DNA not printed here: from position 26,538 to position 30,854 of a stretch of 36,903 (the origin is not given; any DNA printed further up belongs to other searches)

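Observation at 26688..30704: Covalent fusion of CarB (carbamoyl-phosphate synthase large subunit) to ornithine carbamoyltransferase in one 1338-aa polypeptide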

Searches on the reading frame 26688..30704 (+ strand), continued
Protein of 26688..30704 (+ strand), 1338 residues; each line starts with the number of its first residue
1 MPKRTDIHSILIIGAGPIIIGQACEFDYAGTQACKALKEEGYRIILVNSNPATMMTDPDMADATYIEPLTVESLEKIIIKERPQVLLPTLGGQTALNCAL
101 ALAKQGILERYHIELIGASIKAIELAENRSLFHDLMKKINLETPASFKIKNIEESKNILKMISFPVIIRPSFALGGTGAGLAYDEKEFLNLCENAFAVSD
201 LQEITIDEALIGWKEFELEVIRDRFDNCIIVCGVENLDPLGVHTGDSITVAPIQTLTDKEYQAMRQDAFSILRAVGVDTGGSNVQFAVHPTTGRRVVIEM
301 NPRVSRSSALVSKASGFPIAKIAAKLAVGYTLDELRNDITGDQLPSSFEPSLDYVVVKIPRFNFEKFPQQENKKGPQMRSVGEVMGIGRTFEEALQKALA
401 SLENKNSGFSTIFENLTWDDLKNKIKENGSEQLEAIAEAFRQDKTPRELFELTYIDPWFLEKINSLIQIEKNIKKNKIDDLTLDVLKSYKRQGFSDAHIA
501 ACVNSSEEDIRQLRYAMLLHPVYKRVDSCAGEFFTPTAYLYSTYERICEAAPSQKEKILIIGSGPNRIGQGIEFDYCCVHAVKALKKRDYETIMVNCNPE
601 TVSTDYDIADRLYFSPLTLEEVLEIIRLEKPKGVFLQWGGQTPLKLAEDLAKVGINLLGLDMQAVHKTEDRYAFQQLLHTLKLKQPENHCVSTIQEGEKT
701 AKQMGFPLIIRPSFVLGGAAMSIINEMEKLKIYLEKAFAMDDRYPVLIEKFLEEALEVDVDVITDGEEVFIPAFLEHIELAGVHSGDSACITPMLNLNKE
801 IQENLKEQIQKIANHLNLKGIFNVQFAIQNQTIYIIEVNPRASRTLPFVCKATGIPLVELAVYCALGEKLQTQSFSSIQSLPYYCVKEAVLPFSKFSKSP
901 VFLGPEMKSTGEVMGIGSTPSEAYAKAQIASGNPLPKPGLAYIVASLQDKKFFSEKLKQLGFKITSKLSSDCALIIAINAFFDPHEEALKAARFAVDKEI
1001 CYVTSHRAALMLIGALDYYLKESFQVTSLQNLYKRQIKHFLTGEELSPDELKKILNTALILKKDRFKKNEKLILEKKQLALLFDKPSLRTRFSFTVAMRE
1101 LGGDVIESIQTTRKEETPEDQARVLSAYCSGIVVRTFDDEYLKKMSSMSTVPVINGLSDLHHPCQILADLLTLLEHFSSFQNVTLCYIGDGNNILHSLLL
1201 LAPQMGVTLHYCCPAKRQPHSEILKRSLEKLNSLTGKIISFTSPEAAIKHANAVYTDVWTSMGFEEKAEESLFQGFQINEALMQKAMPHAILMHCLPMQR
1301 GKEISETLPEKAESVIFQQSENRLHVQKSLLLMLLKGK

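Call 7: find_homologous_proteins(query=window:26688-30701:+, max_evalue=1e-50)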
Query window:26688-30701:+ (1338 aa): 8000 proteins with E <= 1e-50 among 8000 candidates; the best 120 are listed.
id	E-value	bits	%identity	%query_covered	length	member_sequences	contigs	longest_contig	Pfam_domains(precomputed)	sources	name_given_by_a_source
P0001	0.0e+0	3011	100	100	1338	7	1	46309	PF25596.2,PF13535.12,PF15632.12,PF02786.23,PF02787.26,PF02222.28,PF00185.31,PF02655.20,PF01071.25,PF02729.27,PF07478.19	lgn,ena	-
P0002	0.0e+0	1973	66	100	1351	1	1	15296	PF25596.2,PF13535.12,PF15632.12,PF02786.23,PF02787.26,PF02222.28,PF00185.31,PF02655.20,PF01071.25,PF02729.27,PF07478.19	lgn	-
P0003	0.0e+0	1964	65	100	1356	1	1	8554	PF25596.2,PF15632.12,PF02786.23,PF02787.26,PF02222.28,PF00185.31,PF02655.20,PF01071.25,PF02729.27,PF07478.19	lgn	-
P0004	0.0e+0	1929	65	100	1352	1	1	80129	PF25596.2,PF13535.12,PF15632.12,PF02786.23,PF02787.26,PF02222.28,PF00185.31,PF02655.20,PF01071.25,PF02729.27,PF07478.19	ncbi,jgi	-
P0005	0.0e+0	1918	63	99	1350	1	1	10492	PF15632.12,PF02787.26,PF02222.28,PF08443.17,PF00185.31,PF02655.20,PF01071.25,PF07478.19,PF25596.2,PF13535.12,PF02786.23,PF02729.27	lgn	-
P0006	0.0e+0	1917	64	100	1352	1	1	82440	PF25596.2,PF13535.12,PF15632.12,PF02786.23,PF02787.26,PF02222.28,PF00185.31,PF02655.20,PF01071.25,PF02729.27,PF07478.19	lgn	-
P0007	0.0e+0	1896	64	100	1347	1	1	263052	PF25596.2,PF15632.12,PF02786.23,PF02787.26,PF02222.28,PF00185.31,PF02655.20,PF01071.25,PF02729.27,PF07478.19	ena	-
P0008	0.0e+0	1871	62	100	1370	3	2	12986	PF25596.2,PF15632.12,PF02786.23,PF02787.26,PF02222.28,PF00185.31,PF02655.20,PF01071.25,PF02729.27,PF07478.19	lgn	-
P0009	0.0e+0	1867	62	100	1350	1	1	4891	PF15632.12,PF02787.26,PF02222.28,PF08443.17,PF00185.31,PF02655.20,PF01071.25,PF07478.19,PF25596.2,PF13535.12,PF02786.23,PF02729.27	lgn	-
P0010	0.0e+0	1855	62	100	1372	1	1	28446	PF25596.2,PF13535.12,PF15632.12,PF02786.23,PF02787.26,PF02222.28,PF00185.31,PF02655.20,PF02729.27,PF07478.19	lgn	-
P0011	0.0e+0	1847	62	100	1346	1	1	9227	PF25596.2,PF13535.12,PF15632.12,PF02786.23,PF02787.26,PF02222.28,PF00185.31,PF02655.20,PF01071.25,PF02729.27,PF07478.19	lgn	-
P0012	0.0e+0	1829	60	100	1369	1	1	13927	PF25596.2,PF13535.12,PF15632.12,PF02786.23,PF02787.26,PF02222.28,PF00185.31,PF02655.20,PF02729.27,PF07478.19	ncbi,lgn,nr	ncbi:MAG: carbamoyl-phosphate synthase large subunit [Legionellales bacterium]|nr:carbamoyl-phosphat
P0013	0.0e+0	1785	60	100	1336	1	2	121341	PF25596.2,PF15632.12,PF02786.23,PF02787.26,PF02222.28,PF08443.17,PF00185.31,PF02655.20,PF01071.25,PF02729.27,PF07478.19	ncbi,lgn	-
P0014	0.0e+0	1759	60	100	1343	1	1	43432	PF25596.2,PF13535.12,PF15632.12,PF02786.23,PF02787.26,PF02222.28,PF00185.31,PF02655.20,PF02729.27,PF07478.19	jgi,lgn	jgi:carbamoyl-phosphate synthase large subunit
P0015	0.0e+0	1706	58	99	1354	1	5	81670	PF25596.2,PF15632.12,PF02786.23,PF02787.26,PF02222.28,PF08443.17,PF00185.31,PF02655.20,PF01071.25,PF02729.27,PF07478.19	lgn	-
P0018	0.0e+0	1623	56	100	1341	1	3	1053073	PF25596.2,PF13535.12,PF15632.12,PF02786.23,PF02787.26,PF02222.28,PF00185.31,PF02655.20,PF01071.25,PF02729.27,PF07478.19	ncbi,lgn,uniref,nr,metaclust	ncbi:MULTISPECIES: carbamoyl-phosphate synthase large subunit [Legionella]|uniref:Ornithine carbamoy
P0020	0.0e+0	1613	56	100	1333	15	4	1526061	PF25596.2,PF15632.12,PF02786.23,PF02787.26,PF02222.28,PF00185.31,PF02655.20,PF02729.27,PF07478.19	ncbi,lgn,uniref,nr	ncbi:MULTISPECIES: carbamoyl-phosphate synthase large subunit [unclassified Legionella]|uniref:carba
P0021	0.0e+0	1609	57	100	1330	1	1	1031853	PF25596.2,PF13535.12,PF15632.12,PF02786.23,PF02787.26,PF02222.28,PF00185.31,PF02655.20,PF02729.27,PF07478.19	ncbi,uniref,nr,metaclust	ncbi:Carbamoyl-phosphate synthase large chain [Legionella massiliensis]|uniref:Ornithine carbamoyltr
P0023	0.0e+0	1604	56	100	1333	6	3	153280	PF25596.2,PF13535.12,PF15632.12,PF02786.23,PF02787.26,PF02222.28,PF08443.17,PF00185.31,PF02655.20,PF02729.27,PF07478.19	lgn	-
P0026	0.0e+0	1582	55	100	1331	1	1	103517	PF25596.2,PF13535.12,PF15632.12,PF02786.23,PF02787.26,PF02222.28,PF08443.17,PF00185.31,PF02655.20,PF02729.27,PF07478.19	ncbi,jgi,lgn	ncbi:MAG: carbamoyl-phosphate synthase large subunit [Tatlockia sp.]|jgi:carbamoyl-phosphate synthas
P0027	0.0e+0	1570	55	100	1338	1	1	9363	PF15632.12,PF02787.26,PF02222.28,PF08443.17,PF00185.31,PF02655.20,PF01071.25,PF07478.19,PF25596.2,PF13535.12,PF02786.23,PF02729.27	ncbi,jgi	jgi:carbamoyl-phosphate synthase large subunit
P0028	0.0e+0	1566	55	100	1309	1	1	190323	PF25596.2,PF15632.12,PF02786.23,PF02787.26,PF02222.28,PF00185.31,PF02655.20,PF02729.27,PF07478.19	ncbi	-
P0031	0.0e+0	1474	62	77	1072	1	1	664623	PF25596.2,PF13535.12,PF15632.12,PF02786.23,PF02787.26,PF02222.28,PF02655.20,PF07478.19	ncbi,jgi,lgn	-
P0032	0.0e+0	1383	61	77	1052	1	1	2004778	PF25596.2,PF13535.12,PF15632.12,PF02786.23,PF02787.26,PF02222.28,PF02655.20,PF07478.19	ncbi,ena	-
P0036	0.0e+0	1277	58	73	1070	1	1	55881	PF25596.2,PF02142.28,PF13535.12,PF15632.12,PF13549.12,PF02786.23,PF02787.26,PF02222.28,PF08443.17,PF02655.20,PF07478.19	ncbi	-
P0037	0.0e+0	1276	58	72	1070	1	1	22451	PF25596.2,PF02142.28,PF13535.12,PF15632.12,PF02786.23,PF02787.26,PF02222.28,PF02655.20,PF07478.19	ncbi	-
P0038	0.0e+0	1276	58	72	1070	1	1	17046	PF25596.2,PF02142.28,PF13535.12,PF15632.12,PF02786.23,PF02787.26,PF02222.28,PF02655.20,PF07478.19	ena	-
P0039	0.0e+0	1275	58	73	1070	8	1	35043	PF25596.2,PF02142.28,PF13535.12,PF15632.12,PF13549.12,PF02786.23,PF02787.26,PF02222.28,PF08443.17,PF02655.20,PF07478.19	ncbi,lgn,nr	ncbi:MAG: carbamoyl-phosphate synthase large subunit [Burkholderiales bacterium]|nr:carbamoyl-phosph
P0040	0.0e+0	1272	58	73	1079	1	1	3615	PF25596.2,PF02142.28,PF13535.12,PF15632.12,PF02786.23,PF02787.26,PF02222.28,PF02655.20,PF07478.19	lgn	-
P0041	0.0e+0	1270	58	72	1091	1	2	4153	PF25596.2,PF02142.28,PF15632.12,PF02786.23,PF02787.26,PF02222.28,PF02655.20,PF07478.19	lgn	-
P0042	0.0e+0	1269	54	77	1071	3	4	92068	PF15632.12,PF13384.13,PF13549.12,PF02787.26,PF02222.28,PF08443.17,PF02655.20,PF01071.25,PF07478.19,PF25596.2,PF02142.28,PF13535.12,PF02786.23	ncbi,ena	-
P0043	0.0e+0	1269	59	72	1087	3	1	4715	PF25596.2,PF02142.28,PF13535.12,PF15632.12,PF02786.23,PF02787.26,PF02222.28,PF02655.20,PF01071.25,PF07478.19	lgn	-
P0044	0.0e+0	1268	58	72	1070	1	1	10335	PF25596.2,PF02142.28,PF13535.12,PF15632.12,PF02786.23,PF02787.26,PF02222.28,PF02655.20,PF07478.19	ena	-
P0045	0.0e+0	1267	57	73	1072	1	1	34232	PF25596.2,PF02142.28,PF13535.12,PF15632.12,PF13549.12,PF02786.23,PF02787.26,PF02222.28,PF08443.17,PF02655.20,PF07478.19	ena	-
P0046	0.0e+0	1266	54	77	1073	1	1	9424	PF25596.2,PF02142.28,PF15632.12,PF02786.23,PF02787.26,PF02222.28,PF02655.20,PF01071.25,PF07478.19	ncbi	-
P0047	0.0e+0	1265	58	72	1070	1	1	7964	PF25596.2,PF02142.28,PF15632.12,PF02786.23,PF02787.26,PF02222.28,PF02655.20,PF07478.19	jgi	-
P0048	0.0e+0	1265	57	73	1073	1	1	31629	PF15632.12,PF13549.12,PF02787.26,PF02222.28,PF08443.17,PF02655.20,PF01071.25,PF07478.19,PF25596.2,PF02142.28,PF13535.12,PF02786.23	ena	-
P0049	0.0e+0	1264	57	73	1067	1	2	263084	PF25596.2,PF02142.28,PF13535.12,PF15632.12,PF02786.23,PF02787.26,PF02222.28,PF02655.20,PF07478.19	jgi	jgi:carbamoyl-phosphate synthase large subunit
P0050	0.0e+0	1263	58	72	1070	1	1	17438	PF25596.2,PF02142.28,PF13535.12,PF15632.12,PF02786.23,PF02787.26,PF02222.28,PF02655.20,PF07478.19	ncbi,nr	ncbi:MAG TPA: carbamoyl-phosphate synthase large subunit [Burkholderiales bacterium]|nr:carbamoyl-ph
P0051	0.0e+0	1262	57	73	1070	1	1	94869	PF25596.2,PF02142.28,PF13535.12,PF15632.12,PF02786.23,PF02787.26,PF02222.28,PF02655.20,PF07478.19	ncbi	ncbi:MAG TPA: carbamoyl-phosphate synthase large subunit [Burkholderiales bacterium]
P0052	0.0e+0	1262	58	72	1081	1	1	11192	PF25596.2,PF02142.28,PF15632.12,PF02786.23,PF02787.26,PF02222.28,PF02655.20,PF07478.19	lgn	-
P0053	0.0e+0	1262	57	73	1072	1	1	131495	PF25596.2,PF02142.28,PF13535.12,PF15632.12,PF02786.23,PF02787.26,PF02222.28,PF08443.17,PF02655.20,PF07478.19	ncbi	ncbi:MAG: carbamoyl-phosphate synthase large subunit [Pseudomonadota bacterium]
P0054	0.0e+0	1261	57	72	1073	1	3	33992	PF25596.2,PF02142.28,PF13535.12,PF15632.12,PF13549.12,PF02786.23,PF02787.26,PF02222.28,PF08443.17,PF02655.20,PF07478.19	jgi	-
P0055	0.0e+0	1260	54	77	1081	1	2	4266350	PF25596.2,PF02142.28,PF15632.12,PF02786.23,PF02787.26,PF02222.28,PF02655.20,PF07478.19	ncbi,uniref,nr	ncbi:carbamoyl-phosphate synthase large subunit [Beggiatoa leptomitoformis]|uniref:Carbamoyl phospha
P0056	0.0e+0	1260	54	77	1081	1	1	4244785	PF25596.2,PF02142.28,PF15632.12,PF02786.23,PF02787.26,PF02222.28,PF02655.20,PF07478.19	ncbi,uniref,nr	ncbi:carbamoyl-phosphate synthase, large subunit [Beggiatoa alba B18LD]|uniref:Carbamoyl phosphate s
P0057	0.0e+0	1260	57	73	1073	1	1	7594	PF25596.2,PF02142.28,PF13535.12,PF15632.12,PF13549.12,PF02786.23,PF02787.26,PF02222.28,PF08443.17,PF02655.20,PF07478.19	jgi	jgi:carbamoyl-phosphate synthase large subunit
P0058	0.0e+0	1260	58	72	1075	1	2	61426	PF15632.12,PF13549.12,PF02787.26,PF02222.28,PF08443.17,PF02655.20,PF01071.25,PF07478.19,PF25596.2,PF02142.28,PF13535.12,PF02786.23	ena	-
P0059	0.0e+0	1260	57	72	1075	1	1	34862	PF25596.2,PF02142.28,PF15632.12,PF02786.23,PF02787.26,PF02222.28,PF02655.20,PF07478.19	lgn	-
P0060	0.0e+0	1260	57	73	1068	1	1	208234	PF25596.2,PF02142.28,PF13535.12,PF15632.12,PF13549.12,PF02786.23,PF02787.26,PF02222.28,PF02655.20,PF07478.19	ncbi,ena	ncbi:MAG: carbamoyl-phosphate synthase large subunit [Methylophilaceae bacterium]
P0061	0.0e+0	1260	58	73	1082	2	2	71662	PF25596.2,PF02142.28,PF13535.12,PF15632.12,PF02786.23,PF02787.26,PF02222.28,PF02655.20,PF01071.25,PF07478.19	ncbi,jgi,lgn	-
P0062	0.0e+0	1259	58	72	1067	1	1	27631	PF25596.2,PF02142.28,PF13535.12,PF15632.12,PF13549.12,PF02786.23,PF02787.26,PF02222.28,PF08443.17,PF02655.20,PF07478.19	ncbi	-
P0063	0.0e+0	1258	57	73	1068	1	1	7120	PF25596.2,PF02142.28,PF13535.12,PF15632.12,PF13549.12,PF02786.23,PF02787.26,PF02222.28,PF02655.20,PF07478.19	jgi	jgi:carbamoyl-phosphate synthase large subunit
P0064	0.0e+0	1258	57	73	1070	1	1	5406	PF25596.2,PF02142.28,PF15632.12,PF13549.12,PF02786.23,PF02787.26,PF02222.28,PF02655.20,PF07478.19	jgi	-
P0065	0.0e+0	1258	57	73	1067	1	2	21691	PF25596.2,PF02142.28,PF13535.12,PF15632.12,PF13549.12,PF02786.23,PF02787.26,PF02222.28,PF08443.17,PF02655.20,PF07478.19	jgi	jgi:carbamoyl-phosphate synthase large subunit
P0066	0.0e+0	1258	57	73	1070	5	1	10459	PF25596.2,PF02142.28,PF13535.12,PF15632.12,PF13549.12,PF02786.23,PF02787.26,PF02222.28,PF08443.17,PF02655.20,PF07478.19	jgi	-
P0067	0.0e+0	1257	57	73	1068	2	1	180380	PF25596.2,PF02142.28,PF13535.12,PF15632.12,PF02786.23,PF02787.26,PF02222.28,PF02655.20,PF07478.19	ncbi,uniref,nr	ncbi:carbamoyl phosphate synthase large subunit [Methylobacillus sp. MM3]|uniref:carbamoyl-phosphate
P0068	0.0e+0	1257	57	72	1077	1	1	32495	PF25596.2,PF02142.28,PF15632.12,PF13549.12,PF02786.23,PF02787.26,PF02222.28,PF08443.17,PF02655.20,PF07478.19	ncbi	-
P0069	0.0e+0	1257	57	73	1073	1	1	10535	PF25596.2,PF02142.28,PF13535.12,PF15632.12,PF02786.23,PF02787.26,PF02222.28,PF08443.17,PF02655.20,PF01071.25,PF07478.19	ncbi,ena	-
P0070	0.0e+0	1256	57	73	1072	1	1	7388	PF25596.2,PF02142.28,PF13535.12,PF15632.12,PF02786.23,PF02787.26,PF02222.28,PF02655.20,PF07478.19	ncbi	-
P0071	0.0e+0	1256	57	73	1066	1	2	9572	PF25596.2,PF02142.28,PF13535.12,PF15632.12,PF13549.12,PF02786.23,PF02787.26,PF02222.28,PF08443.17,PF02655.20,PF07478.19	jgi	jgi:carbamoyl-phosphate synthase large subunit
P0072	0.0e+0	1256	57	73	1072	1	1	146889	PF25596.2,PF02142.28,PF13535.12,PF15632.12,PF02786.23,PF02787.26,PF02222.28,PF02655.20,PF07478.19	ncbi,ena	-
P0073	0.0e+0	1256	57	73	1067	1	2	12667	PF25596.2,PF02142.28,PF13535.12,PF15632.12,PF13549.12,PF02786.23,PF02787.26,PF02222.28,PF08443.17,PF02655.20,PF07478.19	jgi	jgi:carbamoyl-phosphate synthase large subunit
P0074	0.0e+0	1256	57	72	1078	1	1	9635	PF25596.2,PF02142.28,PF15632.12,PF02786.23,PF02787.26,PF02222.28,PF08443.17,PF02655.20,PF07478.19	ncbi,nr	ncbi:MAG TPA: carbamoyl-phosphate synthase large subunit [Burkholderiales bacterium]|nr:carbamoyl-ph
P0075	0.0e+0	1256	56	73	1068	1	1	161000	PF15632.12,PF13549.12,PF02787.26,PF02222.28,PF08443.17,PF02655.20,PF01071.25,PF07478.19,PF25596.2,PF02142.28,PF13535.12,PF02786.23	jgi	-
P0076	0.0e+0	1256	57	73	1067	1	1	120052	PF25596.2,PF02142.28,PF13535.12,PF15632.12,PF13549.12,PF02786.23,PF02787.26,PF02222.28,PF08443.17,PF02655.20,PF07478.19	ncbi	ncbi:MAG: carbamoyl-phosphate synthase large subunit [Thiobacillaceae bacterium]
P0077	0.0e+0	1256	56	73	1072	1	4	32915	PF25596.2,PF02142.28,PF13535.12,PF15632.12,PF02786.23,PF02787.26,PF02222.28,PF08443.17,PF02655.20,PF07478.19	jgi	jgi:carbamoyl-phosphate synthase large subunit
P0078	0.0e+0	1256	56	72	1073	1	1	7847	PF25596.2,PF02142.28,PF13535.12,PF15632.12,PF02786.23,PF02787.26,PF02222.28,PF02655.20,PF01071.25,PF07478.19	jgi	-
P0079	0.0e+0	1256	56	73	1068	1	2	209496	PF15632.12,PF13549.12,PF02787.26,PF02222.28,PF08443.17,PF02655.20,PF01071.25,PF07478.19,PF25596.2,PF02142.28,PF13535.12,PF02786.23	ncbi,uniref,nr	ncbi:carbamoyl-phosphate synthase large subunit [Propionivibrio sp.]|uniref:carbamoyl-phosphate synt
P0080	0.0e+0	1255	57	73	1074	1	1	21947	PF25596.2,PF02142.28,PF15632.12,PF02786.23,PF02787.26,PF02222.28,PF08443.17,PF02655.20,PF07478.19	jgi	jgi:carbamoyl-phosphate synthase large subunit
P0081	0.0e+0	1255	57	72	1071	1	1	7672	PF25596.2,PF02142.28,PF15632.12,PF02786.23,PF02787.26,PF02222.28,PF08443.17,PF02655.20,PF07478.19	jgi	jgi:carbamoyl-phosphate synthase large subunit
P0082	0.0e+0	1255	57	73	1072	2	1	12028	PF25596.2,PF02142.28,PF13535.12,PF15632.12,PF13549.12,PF02786.23,PF02787.26,PF02222.28,PF02655.20,PF01071.25,PF07478.19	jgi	jgi:carbamoyl-phosphate synthase large subunit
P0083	0.0e+0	1255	57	72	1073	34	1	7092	PF25596.2,PF02142.28,PF13535.12,PF15632.12,PF02786.23,PF02787.26,PF02222.28,PF08443.17,PF02655.20,PF07478.19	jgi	jgi:carbamoyl-phosphate synthase large subunit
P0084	0.0e+0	1255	56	74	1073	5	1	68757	PF08442.16,PF15632.12,PF13549.12,PF02787.26,PF02222.28,PF08443.17,PF02655.20,PF07478.19,PF25596.2,PF02142.28,PF13535.12,PF02786.23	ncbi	-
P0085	0.0e+0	1255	57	73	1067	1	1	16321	PF25596.2,PF02142.28,PF13535.12,PF15632.12,PF02786.23,PF02787.26,PF02222.28,PF08443.17,PF02655.20,PF07478.19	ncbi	-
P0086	0.0e+0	1254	58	72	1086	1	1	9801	PF25596.2,PF02142.28,PF13535.12,PF15632.12,PF02786.23,PF02787.26,PF02222.28,PF02655.20,PF01071.25,PF07478.19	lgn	-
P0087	0.0e+0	1254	57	73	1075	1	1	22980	PF25596.2,PF02142.28,PF13535.12,PF15632.12,PF02786.23,PF02787.26,PF02222.28,PF02655.20,PF07478.19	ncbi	-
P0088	0.0e+0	1254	56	74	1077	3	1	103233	PF25596.2,PF02142.28,PF13535.12,PF15632.12,PF13549.12,PF02786.23,PF02787.26,PF02222.28,PF02655.20,PF07478.19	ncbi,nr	ncbi:MAG TPA: carbamoyl-phosphate synthase large subunit [Burkholderiales bacterium]|nr:carbamoyl-ph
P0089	0.0e+0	1254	57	72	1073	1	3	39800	PF25596.2,PF02142.28,PF13535.12,PF15632.12,PF02786.23,PF02787.26,PF02222.28,PF02655.20,PF01071.25,PF07478.19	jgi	-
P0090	0.0e+0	1254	58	72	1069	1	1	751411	PF25596.2,PF02142.28,PF13535.12,PF15632.12,PF02786.23,PF02787.26,PF02222.28,PF02655.20,PF07478.19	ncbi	ncbi:MAG: carbamoyl-phosphate synthase large subunit [Pseudomonadota bacterium]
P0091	0.0e+0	1254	57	73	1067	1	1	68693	PF25596.2,PF02142.28,PF13535.12,PF15632.12,PF02786.23,PF02787.26,PF02222.28,PF08443.17,PF02655.20,PF07478.19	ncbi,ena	-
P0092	0.0e+0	1254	58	72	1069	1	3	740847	PF25596.2,PF02142.28,PF13535.12,PF15632.12,PF02786.23,PF02787.26,PF02222.28,PF02655.20,PF07478.19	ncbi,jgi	ncbi:MAG: carbamoyl-phosphate synthase large subunit [Pseudomonadota bacterium]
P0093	0.0e+0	1254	56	74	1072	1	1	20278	PF25596.2,PF02142.28,PF13535.12,PF15632.12,PF02786.23,PF02787.26,PF02222.28,PF08443.17,PF02655.20,PF01071.25,PF07478.19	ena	-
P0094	0.0e+0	1254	57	72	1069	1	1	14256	PF25596.2,PF02142.28,PF13535.12,PF15632.12,PF02786.23,PF02787.26,PF02222.28,PF02655.20,PF07478.19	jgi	-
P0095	0.0e+0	1254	57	73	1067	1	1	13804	PF25596.2,PF02142.28,PF13535.12,PF15632.12,PF13549.12,PF02786.23,PF02787.26,PF02222.28,PF08443.17,PF02655.20,PF07478.19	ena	-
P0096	0.0e+0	1253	57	73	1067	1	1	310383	PF25596.2,PF02142.28,PF13535.12,PF15632.12,PF02786.23,PF02787.26,PF02222.28,PF08443.17,PF02655.20,PF07478.19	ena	-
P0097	0.0e+0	1253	57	72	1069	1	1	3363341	PF25596.2,PF02142.28,PF13535.12,PF15632.12,PF02786.23,PF02787.26,PF02222.28,PF02655.20,PF07478.19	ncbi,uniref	ncbi:carbamoyl-phosphate synthase large subunit [Sulfuriferula sp. GW1]|uniref:carbamoyl-phosphate s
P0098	0.0e+0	1253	57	73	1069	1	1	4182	PF25596.2,PF02142.28,PF13535.12,PF15632.12,PF02786.23,PF02787.26,PF02222.28,PF02655.20,PF07478.19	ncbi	-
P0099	0.0e+0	1252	57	72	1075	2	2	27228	PF25596.2,PF02142.28,PF13535.12,PF15632.12,PF02786.23,PF02787.26,PF02222.28,PF02655.20,PF07478.19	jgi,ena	-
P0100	0.0e+0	1252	56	73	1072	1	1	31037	PF25596.2,PF02142.28,PF13535.12,PF15632.12,PF02786.23,PF02787.26,PF02222.28,PF08443.17,PF02655.20,PF07478.19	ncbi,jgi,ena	jgi:carbamoyl-phosphate synthase large subunit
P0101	0.0e+0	1252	57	72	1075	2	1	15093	PF25596.2,PF02142.28,PF15632.12,PF13549.12,PF02786.23,PF02787.26,PF02222.28,PF02655.20,PF01071.25,PF07478.19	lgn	-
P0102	0.0e+0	1252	57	73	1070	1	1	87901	PF25596.2,PF02142.28,PF15632.12,PF13549.12,PF02786.23,PF02787.26,PF02222.28,PF02655.20,PF07478.19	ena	-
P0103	0.0e+0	1252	58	72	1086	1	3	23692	PF25596.2,PF02142.28,PF13535.12,PF15632.12,PF02786.23,PF02787.26,PF02222.28,PF02655.20,PF01071.25,PF07478.19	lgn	-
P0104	0.0e+0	1252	57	72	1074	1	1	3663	PF25596.2,PF02142.28,PF13535.12,PF15632.12,PF02786.23,PF02787.26,PF02222.28,PF08443.17,PF02655.20,PF07478.19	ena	-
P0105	0.0e+0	1252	56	73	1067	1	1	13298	PF25596.2,PF02142.28,PF13535.12,PF15632.12,PF02786.23,PF02787.26,PF02222.28,PF08443.17,PF02655.20,PF01071.25,PF07478.19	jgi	jgi:carbamoyl-phosphate synthase large subunit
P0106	0.0e+0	1252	57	73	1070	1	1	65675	PF25596.2,PF02142.28,PF15632.12,PF13549.12,PF02786.23,PF02787.26,PF02222.28,PF02655.20,PF07478.19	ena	-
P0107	0.0e+0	1252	57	73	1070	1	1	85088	PF25596.2,PF02142.28,PF15632.12,PF13549.12,PF02786.23,PF02787.26,PF02222.28,PF02655.20,PF07478.19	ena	-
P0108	0.0e+0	1252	57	73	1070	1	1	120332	PF25596.2,PF02142.28,PF15632.12,PF02786.23,PF02787.26,PF02222.28,PF02655.20,PF07478.19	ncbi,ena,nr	ncbi:MAG TPA: carbamoyl-phosphate synthase large subunit [Burkholderiales bacterium]|nr:carbamoyl-ph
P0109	0.0e+0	1251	56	73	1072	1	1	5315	PF25596.2,PF02142.28,PF13535.12,PF15632.12,PF02786.23,PF02787.26,PF02222.28,PF08443.17,PF02655.20,PF07478.19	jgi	jgi:carbamoyl-phosphate synthase large subunit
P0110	0.0e+0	1251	57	73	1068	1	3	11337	PF25596.2,PF02142.28,PF13535.12,PF15632.12,PF13549.12,PF02786.23,PF02787.26,PF02222.28,PF02655.20,PF07478.19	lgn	-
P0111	0.0e+0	1251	57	73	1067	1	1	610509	PF25596.2,PF02142.28,PF13535.12,PF15632.12,PF02786.23,PF02787.26,PF02222.28,PF08443.17,PF02655.20,PF07478.19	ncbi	-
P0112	0.0e+0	1251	57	72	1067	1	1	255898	PF25596.2,PF02142.28,PF15632.12,PF02786.23,PF02787.26,PF02222.28,PF02655.20,PF07478.19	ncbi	-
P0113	0.0e+0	1251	57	72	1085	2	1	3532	PF25596.2,PF02142.28,PF13535.12,PF15632.12,PF02786.23,PF02787.26,PF02222.28,PF02655.20,PF07478.19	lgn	-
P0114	0.0e+0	1251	58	72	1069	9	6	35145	PF15632.12,PF13549.12,PF02787.26,PF02222.28,PF08443.17,PF02655.20,PF01071.25,PF07478.19,PF25596.2,PF02142.28,PF13535.12,PF02786.23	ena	-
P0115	0.0e+0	1251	58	72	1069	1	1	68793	PF25596.2,PF02142.28,PF13535.12,PF15632.12,PF13549.12,PF02786.23,PF02787.26,PF02222.28,PF02655.20,PF01071.25,PF07478.19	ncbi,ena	-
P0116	0.0e+0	1251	57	72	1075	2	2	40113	PF25596.2,PF02142.28,PF15632.12,PF13549.12,PF02786.23,PF02787.26,PF02222.28,PF02655.20,PF07478.19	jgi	jgi:carbamoyl-phosphate synthase large subunit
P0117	0.0e+0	1251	57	72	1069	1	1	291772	PF25596.2,PF02142.28,PF13535.12,PF15632.12,PF02786.23,PF02787.26,PF02222.28,PF02655.20,PF07478.19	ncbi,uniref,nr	ncbi:carbamoyl-phosphate synthase large chain [Sulfuriferula multivorans]|uniref:Carbamoyl phosphate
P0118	0.0e+0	1251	56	73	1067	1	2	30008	PF25596.2,PF02142.28,PF13535.12,PF15632.12,PF02786.23,PF02787.26,PF02222.28,PF08443.17,PF02655.20,PF07478.19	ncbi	-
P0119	0.0e+0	1251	57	73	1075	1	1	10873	PF25596.2,PF02142.28,PF13535.12,PF15632.12,PF02786.23,PF02787.26,PF02222.28,PF02655.20,PF07478.19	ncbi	-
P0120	0.0e+0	1251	56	73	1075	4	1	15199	PF25596.2,PF02142.28,PF13535.12,PF15632.12,PF02786.23,PF02787.26,PF02222.28,PF02655.20,PF07478.19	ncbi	-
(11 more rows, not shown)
